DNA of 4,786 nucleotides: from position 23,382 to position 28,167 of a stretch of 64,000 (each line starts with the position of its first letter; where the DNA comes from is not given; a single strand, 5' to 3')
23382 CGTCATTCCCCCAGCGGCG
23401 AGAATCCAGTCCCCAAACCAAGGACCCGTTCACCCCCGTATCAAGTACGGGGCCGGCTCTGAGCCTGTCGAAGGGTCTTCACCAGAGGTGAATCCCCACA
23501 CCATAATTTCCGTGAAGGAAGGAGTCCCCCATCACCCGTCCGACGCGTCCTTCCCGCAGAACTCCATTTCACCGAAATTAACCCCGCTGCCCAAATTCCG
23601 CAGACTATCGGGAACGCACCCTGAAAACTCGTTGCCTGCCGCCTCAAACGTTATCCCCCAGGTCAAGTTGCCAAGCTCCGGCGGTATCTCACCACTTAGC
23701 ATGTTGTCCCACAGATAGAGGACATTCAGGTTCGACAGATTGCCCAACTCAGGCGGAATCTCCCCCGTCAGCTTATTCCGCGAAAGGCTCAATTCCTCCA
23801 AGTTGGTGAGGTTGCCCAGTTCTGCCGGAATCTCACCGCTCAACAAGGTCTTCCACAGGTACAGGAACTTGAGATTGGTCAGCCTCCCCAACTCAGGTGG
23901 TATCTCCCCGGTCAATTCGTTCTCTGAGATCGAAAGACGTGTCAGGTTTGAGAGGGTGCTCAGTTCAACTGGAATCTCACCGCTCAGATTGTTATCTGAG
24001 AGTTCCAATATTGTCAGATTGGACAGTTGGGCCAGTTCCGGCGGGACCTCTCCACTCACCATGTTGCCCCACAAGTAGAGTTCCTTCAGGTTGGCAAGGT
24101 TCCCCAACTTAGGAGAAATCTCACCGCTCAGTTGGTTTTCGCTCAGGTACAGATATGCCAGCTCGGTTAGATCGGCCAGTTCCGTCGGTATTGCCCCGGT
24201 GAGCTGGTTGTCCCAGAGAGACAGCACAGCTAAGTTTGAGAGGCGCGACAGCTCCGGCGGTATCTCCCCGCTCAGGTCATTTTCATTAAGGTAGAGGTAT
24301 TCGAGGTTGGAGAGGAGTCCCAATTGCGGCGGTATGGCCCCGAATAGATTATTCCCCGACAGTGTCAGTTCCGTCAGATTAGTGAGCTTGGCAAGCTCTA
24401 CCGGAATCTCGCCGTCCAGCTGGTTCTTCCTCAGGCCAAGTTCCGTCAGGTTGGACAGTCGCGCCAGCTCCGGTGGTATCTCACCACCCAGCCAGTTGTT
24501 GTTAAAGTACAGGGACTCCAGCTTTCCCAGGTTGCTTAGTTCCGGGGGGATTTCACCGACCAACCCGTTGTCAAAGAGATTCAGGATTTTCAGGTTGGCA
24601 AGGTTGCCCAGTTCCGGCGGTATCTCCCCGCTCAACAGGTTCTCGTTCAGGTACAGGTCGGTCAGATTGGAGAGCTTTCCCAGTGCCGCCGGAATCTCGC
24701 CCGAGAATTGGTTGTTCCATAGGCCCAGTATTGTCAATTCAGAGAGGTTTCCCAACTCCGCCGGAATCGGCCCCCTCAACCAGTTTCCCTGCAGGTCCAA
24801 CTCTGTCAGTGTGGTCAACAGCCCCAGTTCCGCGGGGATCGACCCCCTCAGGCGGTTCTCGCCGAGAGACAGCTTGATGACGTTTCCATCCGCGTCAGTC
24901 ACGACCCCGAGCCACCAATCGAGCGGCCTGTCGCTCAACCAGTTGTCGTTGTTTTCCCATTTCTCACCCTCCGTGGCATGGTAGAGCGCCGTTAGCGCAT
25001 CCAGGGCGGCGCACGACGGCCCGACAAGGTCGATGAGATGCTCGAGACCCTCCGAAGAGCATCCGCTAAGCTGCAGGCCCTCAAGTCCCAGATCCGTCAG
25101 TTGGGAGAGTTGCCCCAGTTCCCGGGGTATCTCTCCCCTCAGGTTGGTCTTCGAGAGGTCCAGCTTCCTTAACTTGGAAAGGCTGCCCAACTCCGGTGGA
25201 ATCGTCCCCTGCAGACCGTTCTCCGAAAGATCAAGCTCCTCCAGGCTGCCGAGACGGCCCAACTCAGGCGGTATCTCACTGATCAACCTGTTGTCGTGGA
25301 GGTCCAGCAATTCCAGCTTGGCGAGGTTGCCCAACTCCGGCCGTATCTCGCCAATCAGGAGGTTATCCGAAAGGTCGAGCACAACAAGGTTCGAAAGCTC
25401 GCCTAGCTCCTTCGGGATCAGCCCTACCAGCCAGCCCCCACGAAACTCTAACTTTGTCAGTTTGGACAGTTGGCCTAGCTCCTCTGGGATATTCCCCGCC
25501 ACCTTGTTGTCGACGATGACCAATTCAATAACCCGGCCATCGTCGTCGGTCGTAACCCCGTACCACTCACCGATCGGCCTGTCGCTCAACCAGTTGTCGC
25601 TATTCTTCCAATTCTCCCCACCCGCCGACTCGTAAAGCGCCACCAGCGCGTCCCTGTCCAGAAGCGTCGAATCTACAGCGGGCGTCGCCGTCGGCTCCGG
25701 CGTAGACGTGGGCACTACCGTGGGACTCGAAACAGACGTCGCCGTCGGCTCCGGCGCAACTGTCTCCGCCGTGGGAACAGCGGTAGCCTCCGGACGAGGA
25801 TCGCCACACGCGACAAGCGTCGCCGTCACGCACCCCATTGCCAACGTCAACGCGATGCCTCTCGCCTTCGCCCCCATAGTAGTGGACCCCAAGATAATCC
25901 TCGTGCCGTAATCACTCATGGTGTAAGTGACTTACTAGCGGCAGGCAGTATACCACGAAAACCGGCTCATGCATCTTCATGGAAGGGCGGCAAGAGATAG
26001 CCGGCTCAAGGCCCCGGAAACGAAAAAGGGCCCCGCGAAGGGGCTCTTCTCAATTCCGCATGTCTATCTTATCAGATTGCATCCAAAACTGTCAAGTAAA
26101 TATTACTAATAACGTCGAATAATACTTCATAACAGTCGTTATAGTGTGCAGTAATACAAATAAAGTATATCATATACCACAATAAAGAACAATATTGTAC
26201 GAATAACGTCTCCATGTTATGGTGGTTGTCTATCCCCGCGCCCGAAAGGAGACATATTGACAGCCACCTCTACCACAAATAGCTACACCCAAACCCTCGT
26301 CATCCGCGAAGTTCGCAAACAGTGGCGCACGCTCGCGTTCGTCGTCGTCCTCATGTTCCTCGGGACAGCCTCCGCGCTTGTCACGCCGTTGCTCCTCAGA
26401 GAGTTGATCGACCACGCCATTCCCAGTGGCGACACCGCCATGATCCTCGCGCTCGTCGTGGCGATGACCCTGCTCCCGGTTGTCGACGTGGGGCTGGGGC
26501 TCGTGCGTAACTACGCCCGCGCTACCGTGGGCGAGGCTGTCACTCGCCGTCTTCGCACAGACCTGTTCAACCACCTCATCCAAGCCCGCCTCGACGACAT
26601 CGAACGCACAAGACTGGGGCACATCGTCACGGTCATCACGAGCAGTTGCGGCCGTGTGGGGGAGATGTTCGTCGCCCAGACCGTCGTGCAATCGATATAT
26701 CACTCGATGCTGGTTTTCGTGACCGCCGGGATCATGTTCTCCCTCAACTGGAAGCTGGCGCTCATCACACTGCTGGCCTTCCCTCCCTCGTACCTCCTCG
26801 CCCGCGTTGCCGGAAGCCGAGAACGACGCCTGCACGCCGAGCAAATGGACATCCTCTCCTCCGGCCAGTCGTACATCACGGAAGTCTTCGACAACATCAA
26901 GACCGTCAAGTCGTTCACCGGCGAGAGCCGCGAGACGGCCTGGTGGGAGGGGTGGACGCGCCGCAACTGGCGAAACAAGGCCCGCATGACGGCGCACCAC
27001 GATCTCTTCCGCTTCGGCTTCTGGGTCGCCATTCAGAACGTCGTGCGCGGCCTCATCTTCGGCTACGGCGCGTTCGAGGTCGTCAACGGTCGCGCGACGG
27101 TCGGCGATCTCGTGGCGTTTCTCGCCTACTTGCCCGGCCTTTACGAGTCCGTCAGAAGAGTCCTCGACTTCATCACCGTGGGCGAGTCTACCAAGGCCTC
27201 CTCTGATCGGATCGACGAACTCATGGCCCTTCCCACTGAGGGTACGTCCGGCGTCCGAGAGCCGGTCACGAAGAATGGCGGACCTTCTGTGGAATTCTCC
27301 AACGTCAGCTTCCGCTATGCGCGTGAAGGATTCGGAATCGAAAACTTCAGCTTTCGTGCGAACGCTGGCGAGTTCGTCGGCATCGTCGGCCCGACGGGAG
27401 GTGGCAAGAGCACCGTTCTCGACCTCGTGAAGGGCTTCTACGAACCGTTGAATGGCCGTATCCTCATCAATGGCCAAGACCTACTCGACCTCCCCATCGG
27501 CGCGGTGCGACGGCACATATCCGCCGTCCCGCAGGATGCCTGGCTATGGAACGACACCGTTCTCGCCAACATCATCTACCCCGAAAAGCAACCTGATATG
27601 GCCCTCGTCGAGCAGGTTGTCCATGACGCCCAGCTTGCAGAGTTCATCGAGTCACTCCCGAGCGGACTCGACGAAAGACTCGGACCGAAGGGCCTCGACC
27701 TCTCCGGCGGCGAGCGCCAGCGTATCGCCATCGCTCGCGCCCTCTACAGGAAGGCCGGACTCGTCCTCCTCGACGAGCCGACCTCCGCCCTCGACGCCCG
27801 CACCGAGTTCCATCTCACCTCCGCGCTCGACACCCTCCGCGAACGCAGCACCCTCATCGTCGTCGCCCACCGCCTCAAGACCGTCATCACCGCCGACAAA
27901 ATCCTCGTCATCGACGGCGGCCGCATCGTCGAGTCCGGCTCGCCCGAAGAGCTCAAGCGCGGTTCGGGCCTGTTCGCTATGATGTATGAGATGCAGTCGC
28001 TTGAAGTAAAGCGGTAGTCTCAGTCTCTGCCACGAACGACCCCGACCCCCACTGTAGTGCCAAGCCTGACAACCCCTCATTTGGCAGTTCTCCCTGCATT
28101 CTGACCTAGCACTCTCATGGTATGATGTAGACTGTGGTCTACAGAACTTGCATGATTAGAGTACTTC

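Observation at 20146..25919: Tandem pair of modular plant-type LRR lipoproteins forming a duplicated cassette with shared promoter and 3' repeat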

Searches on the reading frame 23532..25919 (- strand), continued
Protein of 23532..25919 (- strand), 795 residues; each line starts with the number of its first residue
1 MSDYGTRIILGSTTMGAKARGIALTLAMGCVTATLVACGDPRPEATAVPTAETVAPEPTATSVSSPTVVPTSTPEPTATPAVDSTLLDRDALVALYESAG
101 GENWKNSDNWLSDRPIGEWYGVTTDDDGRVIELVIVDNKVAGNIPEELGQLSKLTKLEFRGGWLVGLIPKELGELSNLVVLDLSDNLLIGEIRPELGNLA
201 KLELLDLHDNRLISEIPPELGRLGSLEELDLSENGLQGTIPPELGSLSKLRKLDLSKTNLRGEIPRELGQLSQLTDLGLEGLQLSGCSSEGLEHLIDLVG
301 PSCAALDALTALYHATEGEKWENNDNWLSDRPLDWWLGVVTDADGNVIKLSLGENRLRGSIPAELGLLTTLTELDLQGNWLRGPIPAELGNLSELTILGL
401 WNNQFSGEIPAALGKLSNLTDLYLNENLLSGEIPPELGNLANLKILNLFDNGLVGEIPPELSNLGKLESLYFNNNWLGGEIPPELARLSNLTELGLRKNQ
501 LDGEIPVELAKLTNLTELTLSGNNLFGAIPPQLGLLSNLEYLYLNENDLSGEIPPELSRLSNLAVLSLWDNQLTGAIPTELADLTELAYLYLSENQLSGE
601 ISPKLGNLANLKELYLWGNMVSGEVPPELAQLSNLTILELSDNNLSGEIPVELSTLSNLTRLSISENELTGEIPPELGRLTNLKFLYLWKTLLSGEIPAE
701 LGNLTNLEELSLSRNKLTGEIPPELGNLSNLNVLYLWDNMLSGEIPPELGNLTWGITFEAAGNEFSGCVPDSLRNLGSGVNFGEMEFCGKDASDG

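Call 44: predict_structure(alignment_id=A2)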
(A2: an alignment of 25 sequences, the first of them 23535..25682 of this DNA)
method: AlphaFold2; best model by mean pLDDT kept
length: 716 residues; sequences in the alignment: 25
mean_pLDDT: 93.0   pTM: 0.72
mean pLDDT of the five models: 93.0, 93.0, 92.9, 92.7, 92.5
residues with pLDDT >= 90: 583; 70-90: 103; 50-70: 19; < 50: 11
segments of 3 or more residues with pLDDT < 50: 1-3, 217-220, 713-716
pLDDT, mean of each block of 10 residues (from residue 1): 70 91 80 87 92 91 91 95 90 96 95 96 97 95 96 94 94 93 83 86 63 52 79 96 93 89 91 97 97 98 98 98 98 98 98 98 98 98 98 98 98 98 98 98 98 98 99 98 98 98 98 98 97 98 98 98 98 97 98 98 98 98 97 98 96 96 95 87 93 83 85 43
secondary structure, 60 per line:
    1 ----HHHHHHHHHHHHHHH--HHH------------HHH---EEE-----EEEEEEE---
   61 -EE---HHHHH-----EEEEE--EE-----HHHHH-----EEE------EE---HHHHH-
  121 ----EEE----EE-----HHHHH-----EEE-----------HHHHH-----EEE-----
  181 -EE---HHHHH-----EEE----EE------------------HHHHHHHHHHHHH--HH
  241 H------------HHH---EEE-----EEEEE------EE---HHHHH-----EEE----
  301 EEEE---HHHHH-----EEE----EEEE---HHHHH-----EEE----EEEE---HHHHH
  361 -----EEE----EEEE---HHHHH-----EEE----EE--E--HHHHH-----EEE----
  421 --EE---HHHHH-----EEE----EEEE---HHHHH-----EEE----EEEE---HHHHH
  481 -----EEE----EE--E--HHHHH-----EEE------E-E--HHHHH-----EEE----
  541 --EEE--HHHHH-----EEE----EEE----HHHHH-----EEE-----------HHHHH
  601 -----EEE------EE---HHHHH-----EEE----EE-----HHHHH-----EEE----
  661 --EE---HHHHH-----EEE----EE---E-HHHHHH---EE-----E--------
elements in order (helices of 4 or more, strands of 3 or more residues): H5-19 E43-45 E51-57 H67-71 E77-81 H91-95 E101-103 H115-119 E125-127 H139-143 E149-151 H163-167 E173-175 H187-191 E197-199 H224-236 E260-262 E268-272 H284-288 E294-296 E301-304 H308-312 E318-320 E325-328 H332-336 E342-344 E349-352 H356-360 E366-368 E373-376 H380-384 E390-392 H404-408 E414-416 H428-432 E438-440 E445-448 H452-456 E462-464 E469-472 H476-480 E486-488 H500-504 E510-512 H524-528 E534-536 E543-545 H548-552 E558-560 E565-567 H572-576 E582-584 H596-600 E606-608 H620-624 E630-632 H644-648 E654-656 H668-672 E678-680 H692-697

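Call 47: fold_search(model_id=the predicted structure, library=pdb)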
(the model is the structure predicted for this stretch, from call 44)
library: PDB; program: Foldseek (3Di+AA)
matches with E <= 10: 1044; with E <= 0.001: 640
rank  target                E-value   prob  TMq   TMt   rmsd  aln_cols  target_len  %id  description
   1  6s6q_A                3.9e-44  1.00  0.55  0.48  20.0       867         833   30  Crystal structure of the LRR ectodomain of the plant membrane receptor kinase GASSHO1/SCHENGEN3 from Arabidopsis thali (released 2020-01-29)
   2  8web_A                4.0e-43  1.00  0.57  0.63  18.4       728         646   30  Crystal structure of Arabidopsis thaliana MIK2 ectodomain (released 2024-11-06)
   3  4mna                  9.1e-43  1.00  0.59  0.66  19.9       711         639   31  Crystal structure of the free FLS2 ectodomains (released 2013-12-04)
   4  4mn8_A                2.1e-42  1.00  0.56  0.53  19.2       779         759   32  Crystal structure of flg22 in complex with the FLS2 and BAK1 ectodomains (released 2013-12-04)
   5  8wee_A                5.8e-42  1.00  0.52  0.57  18.3       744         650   29  Crystal structure of Arabidopsis thaliana MIK2 ectodomain in complex with SCOOP12 (released 2024-11-06)
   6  5gr8_A                8.9e-42  1.00  0.49  0.50  18.5       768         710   31  Crystal structure of PEPR1-AtPEP1 (released 2016-12-14)
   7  8wei_A                1.1e-41  1.00  0.51  0.57  18.5       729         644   30  Crystal structure of Brassica napus MIK2 ectodomain (N393D mutant) (released 2024-11-06)
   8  8wef_A                1.6e-41  1.00  0.58  0.64  18.5       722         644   31  Crystal structure of Brassica napus MIK2 ectodomain in complex with Fusarium oxysporum SCOOPL (released 2024-11-06)
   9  8weh_A                3.5e-41  1.00  0.58  0.64  18.5       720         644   31  Crystal structure of Brassica napus MIK2 ectodomain (N393A mutant) (released 2024-11-06)
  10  5hz1_B                6.8e-41  1.00  0.58  0.66  16.6       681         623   36  Plant peptide hormone receptor RGFR1 in complex with RGF3 (released 2017-03-22)
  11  5hyx_B                7.1e-41  1.00  0.57  0.65  16.0       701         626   32  Plant peptide hormone receptor RGFR1 in complex with RGF1 (released 2017-01-11)
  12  5hz0_B                9.6e-41  1.00  0.56  0.64  17.6       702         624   32  Plant peptide hormone receptor RGFR1 in complex with RGF2 (released 2017-04-05)
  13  8wec_A                1.2e-40  1.00  0.57  0.63  18.6       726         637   29  Crystal structure of Arabidopsis thaliana MIK2 ectodomain in complex with BAK1 ectodomain and SCOOP12 (released 2024-11-06)
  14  7odv_DDD              8.7e-40  1.00  0.48  0.57  22.1       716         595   30  Plant peptide hormone receptor complex H1LS1 (released 2022-02-16)
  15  5hz3_B                1.3e-39  1.00  0.57  0.65  16.2       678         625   33  Plant peptide hormone receptor RGFR1 in complex with RGFR5 (released 2017-03-22)
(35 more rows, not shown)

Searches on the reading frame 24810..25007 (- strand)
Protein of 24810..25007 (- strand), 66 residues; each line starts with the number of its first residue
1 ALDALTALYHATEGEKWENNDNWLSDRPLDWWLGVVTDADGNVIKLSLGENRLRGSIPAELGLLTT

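Call 38: search_protein_families(library=pfam, proteins=[window:24810-25007:-], max_evalue=10)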
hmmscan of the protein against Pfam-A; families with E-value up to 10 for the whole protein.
seq(66 aa): 1 family
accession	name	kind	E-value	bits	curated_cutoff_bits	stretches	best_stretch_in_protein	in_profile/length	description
PF00560.39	LRR_1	-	0.14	12.8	20.6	1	43-62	2-21/23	Leucine Rich Repeat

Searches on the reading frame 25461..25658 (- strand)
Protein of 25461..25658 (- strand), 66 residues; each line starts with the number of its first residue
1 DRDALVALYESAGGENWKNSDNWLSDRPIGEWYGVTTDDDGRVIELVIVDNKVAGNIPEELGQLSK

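Call 38: search_protein_families(library=pfam, proteins=[window:25461-25658:-], max_evalue=10)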
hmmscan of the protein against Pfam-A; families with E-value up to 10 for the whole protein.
seq(66 aa): 1 family
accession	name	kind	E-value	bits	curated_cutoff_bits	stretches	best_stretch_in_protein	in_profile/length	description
PF18805.7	LRR_10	-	0.024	14.9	30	1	10-48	19-67/67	Leucine-rich repeat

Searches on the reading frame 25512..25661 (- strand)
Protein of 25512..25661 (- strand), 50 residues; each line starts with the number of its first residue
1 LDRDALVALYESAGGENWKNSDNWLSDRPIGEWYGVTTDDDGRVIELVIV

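Call 79: search_protein_representatives(protein=window:25512-25661:-)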
Query: 50 residues. Proteins with E-value up to 0.001 (for the whole library): 11531; up to 1e-10: 3488; up to 1e-30: 483. The best 150 are listed.
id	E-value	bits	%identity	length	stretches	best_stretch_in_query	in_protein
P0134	1.4e-233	752.6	53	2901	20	2-45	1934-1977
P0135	2.7e-186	604.9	60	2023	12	2-49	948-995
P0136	7.2e-132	435.0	67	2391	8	2-50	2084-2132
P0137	5.0e-114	379.3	49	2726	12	2-47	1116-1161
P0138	2.8e-104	348.8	57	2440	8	2-47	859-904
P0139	2.0e-100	336.8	53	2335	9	3-47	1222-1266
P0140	7.3e-100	335.0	52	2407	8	2-47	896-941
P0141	1.1e-98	331.4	55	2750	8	2-47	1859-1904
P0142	5.9e-94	316.6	52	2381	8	2-47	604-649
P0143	2.3e-93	314.7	64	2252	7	2-47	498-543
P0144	9.2e-90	303.5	57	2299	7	2-47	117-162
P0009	5.2e-87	294.9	53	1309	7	2-47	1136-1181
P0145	3.9e-86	292.2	54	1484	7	5-47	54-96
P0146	2.0e-84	286.8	56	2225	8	2-48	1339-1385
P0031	2.4e-84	286.6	66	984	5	2-49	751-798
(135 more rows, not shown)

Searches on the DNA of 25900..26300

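Call 86: search_rna_families(source=window, start=25900, end=26300, threshold=evalue, max_evalue=1)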
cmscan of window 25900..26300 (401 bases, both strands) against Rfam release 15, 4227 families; matches with E-value up to 1: 0.
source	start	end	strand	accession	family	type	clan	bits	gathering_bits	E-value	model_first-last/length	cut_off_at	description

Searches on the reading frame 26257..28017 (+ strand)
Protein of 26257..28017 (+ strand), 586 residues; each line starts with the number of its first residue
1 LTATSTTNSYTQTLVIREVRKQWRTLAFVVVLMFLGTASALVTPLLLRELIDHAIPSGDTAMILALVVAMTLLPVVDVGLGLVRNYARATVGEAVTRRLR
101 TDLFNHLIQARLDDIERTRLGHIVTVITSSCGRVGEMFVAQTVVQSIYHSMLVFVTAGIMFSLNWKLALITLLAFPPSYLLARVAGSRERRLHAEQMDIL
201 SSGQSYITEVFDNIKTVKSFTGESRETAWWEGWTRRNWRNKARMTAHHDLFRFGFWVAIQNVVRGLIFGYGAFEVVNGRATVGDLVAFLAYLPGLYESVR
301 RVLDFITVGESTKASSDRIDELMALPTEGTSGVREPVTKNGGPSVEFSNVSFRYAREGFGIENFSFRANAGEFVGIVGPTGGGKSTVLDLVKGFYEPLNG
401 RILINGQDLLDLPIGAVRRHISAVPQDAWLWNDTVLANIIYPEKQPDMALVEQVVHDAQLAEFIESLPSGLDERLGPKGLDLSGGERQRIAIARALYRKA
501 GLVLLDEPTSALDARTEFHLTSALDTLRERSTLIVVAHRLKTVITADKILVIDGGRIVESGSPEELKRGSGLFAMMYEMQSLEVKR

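Call 18: search_protein_families(library=pfam, proteins=[window:26257-28017:+], max_evalue=0.001)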
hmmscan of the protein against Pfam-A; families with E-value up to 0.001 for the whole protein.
window:26257-28017:+ (586 aa): 4 families
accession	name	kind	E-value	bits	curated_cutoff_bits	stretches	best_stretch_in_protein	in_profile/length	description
PF00664.28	ABC_membrane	-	8.1e-39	134.4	28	1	27-295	2-270/274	ABC transporter transmembrane region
PF00005.33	ABC_tran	-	3.5e-30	105.8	25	1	362-510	2-137/137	ABC transporter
PF02463.25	SMC_N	-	4.2e-09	36.6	40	1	474-551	135-210/220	RecF/RecN/SMC N terminal domain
PF09818.15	ABC_ATPase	-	0.00048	19.7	23.2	0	454-513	131-189/283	P-loop domain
